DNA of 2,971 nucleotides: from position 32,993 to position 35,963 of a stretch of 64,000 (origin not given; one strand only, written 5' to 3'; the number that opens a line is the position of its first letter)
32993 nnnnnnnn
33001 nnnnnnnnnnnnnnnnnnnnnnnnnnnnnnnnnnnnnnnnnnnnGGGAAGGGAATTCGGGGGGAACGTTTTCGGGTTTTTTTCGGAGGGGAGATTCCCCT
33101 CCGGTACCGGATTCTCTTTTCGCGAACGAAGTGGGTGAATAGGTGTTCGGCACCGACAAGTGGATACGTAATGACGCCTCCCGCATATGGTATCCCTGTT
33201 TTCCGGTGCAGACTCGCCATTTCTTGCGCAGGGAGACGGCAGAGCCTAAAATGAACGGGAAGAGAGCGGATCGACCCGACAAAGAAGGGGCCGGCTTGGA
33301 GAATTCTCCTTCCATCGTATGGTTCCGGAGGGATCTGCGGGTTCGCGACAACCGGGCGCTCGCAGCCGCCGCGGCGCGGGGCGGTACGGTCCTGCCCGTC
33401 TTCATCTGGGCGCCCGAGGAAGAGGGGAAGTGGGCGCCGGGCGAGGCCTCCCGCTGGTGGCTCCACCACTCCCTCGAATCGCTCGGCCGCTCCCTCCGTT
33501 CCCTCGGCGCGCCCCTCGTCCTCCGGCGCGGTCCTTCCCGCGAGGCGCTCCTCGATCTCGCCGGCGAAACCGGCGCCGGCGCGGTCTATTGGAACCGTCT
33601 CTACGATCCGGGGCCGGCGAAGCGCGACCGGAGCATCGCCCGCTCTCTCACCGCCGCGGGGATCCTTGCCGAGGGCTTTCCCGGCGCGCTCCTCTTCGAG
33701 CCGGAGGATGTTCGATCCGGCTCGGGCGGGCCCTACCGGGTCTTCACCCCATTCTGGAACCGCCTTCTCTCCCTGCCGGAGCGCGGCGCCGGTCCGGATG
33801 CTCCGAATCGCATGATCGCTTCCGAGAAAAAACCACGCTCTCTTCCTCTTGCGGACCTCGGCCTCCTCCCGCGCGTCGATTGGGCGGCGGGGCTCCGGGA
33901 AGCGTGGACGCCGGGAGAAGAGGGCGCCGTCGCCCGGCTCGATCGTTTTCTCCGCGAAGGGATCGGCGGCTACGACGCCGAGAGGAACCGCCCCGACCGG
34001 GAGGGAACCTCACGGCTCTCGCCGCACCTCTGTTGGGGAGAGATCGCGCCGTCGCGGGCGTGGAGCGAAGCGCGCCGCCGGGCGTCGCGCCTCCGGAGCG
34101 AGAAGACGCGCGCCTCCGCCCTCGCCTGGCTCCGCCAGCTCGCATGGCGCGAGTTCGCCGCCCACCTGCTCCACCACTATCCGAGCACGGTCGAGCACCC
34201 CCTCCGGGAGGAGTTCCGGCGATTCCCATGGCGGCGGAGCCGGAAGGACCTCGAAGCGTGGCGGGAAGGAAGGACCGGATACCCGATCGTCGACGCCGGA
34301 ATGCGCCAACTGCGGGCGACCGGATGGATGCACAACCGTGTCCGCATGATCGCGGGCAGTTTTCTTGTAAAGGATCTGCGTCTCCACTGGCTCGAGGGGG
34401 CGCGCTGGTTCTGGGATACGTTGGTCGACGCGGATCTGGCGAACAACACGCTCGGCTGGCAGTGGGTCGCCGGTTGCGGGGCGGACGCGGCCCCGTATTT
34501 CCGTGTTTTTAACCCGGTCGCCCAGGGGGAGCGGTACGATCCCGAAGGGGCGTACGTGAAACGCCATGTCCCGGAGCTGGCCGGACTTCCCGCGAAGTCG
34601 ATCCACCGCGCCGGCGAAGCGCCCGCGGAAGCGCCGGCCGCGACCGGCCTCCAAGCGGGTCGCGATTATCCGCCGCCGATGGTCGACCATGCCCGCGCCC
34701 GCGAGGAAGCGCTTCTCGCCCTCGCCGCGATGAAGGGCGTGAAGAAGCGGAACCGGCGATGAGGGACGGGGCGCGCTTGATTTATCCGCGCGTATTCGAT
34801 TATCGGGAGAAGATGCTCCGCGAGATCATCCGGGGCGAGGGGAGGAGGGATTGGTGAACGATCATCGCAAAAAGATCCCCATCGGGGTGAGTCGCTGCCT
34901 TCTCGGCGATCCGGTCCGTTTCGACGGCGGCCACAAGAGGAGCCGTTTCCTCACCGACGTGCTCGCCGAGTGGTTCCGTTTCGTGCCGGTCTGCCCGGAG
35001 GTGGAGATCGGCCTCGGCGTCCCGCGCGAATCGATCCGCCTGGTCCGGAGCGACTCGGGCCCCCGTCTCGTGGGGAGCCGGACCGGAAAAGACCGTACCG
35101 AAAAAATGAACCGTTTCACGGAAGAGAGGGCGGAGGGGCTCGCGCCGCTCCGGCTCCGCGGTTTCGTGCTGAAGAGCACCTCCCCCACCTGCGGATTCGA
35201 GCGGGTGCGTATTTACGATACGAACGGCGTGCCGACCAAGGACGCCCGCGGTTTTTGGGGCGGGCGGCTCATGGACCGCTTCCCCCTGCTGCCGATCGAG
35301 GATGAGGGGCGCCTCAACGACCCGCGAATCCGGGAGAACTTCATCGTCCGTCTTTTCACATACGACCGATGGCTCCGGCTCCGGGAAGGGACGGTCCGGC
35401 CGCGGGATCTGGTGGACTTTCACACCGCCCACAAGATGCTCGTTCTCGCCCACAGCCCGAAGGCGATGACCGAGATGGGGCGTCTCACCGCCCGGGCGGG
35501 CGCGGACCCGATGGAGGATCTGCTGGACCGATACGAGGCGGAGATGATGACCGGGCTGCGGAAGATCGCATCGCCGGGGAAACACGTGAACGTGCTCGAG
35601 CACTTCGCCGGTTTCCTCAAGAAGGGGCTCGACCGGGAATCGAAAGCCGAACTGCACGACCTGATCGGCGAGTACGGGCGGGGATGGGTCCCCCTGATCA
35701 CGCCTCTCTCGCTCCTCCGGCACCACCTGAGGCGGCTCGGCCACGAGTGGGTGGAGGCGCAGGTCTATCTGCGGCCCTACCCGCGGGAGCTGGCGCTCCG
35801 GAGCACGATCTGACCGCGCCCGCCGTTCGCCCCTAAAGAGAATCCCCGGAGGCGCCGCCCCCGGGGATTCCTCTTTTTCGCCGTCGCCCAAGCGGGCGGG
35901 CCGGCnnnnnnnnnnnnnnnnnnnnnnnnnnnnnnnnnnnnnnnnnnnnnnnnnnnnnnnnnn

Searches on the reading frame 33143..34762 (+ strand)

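Call 45: search_protein_families(library=pfam, proteins=[window:33143-34762:+], max_evalue=0.0001)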
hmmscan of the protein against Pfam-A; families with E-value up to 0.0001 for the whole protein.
window:33143-34762:+ (539 aa): 2 families
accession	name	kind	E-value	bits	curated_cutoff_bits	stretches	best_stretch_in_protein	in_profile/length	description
PF03441.19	FAD_binding_7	-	5.3e-86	287.6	27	1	329-526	1-200/203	FAD binding domain of DNA photolyase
PF00875.24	DNA_photolyase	-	3.7e-50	170.5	26.6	1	57-210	1-154/164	DNA photolyase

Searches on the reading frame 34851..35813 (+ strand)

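Call 45: search_protein_families(library=pfam, proteins=[window:34851-35813:+], max_evalue=0.0001)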
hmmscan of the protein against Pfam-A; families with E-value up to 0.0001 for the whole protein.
window:34851-35813:+ (320 aa): 2 families
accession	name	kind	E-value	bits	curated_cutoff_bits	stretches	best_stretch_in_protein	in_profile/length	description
PF04463.17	2-thiour_desulf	-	1.6e-39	135.6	34.7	1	11-152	1-141/141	2-thiouracil desulfurase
PF08349.16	DUF1722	-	2.1e-35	121.9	22.5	1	195-311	1-117/117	Protein of unknown function (DUF1722)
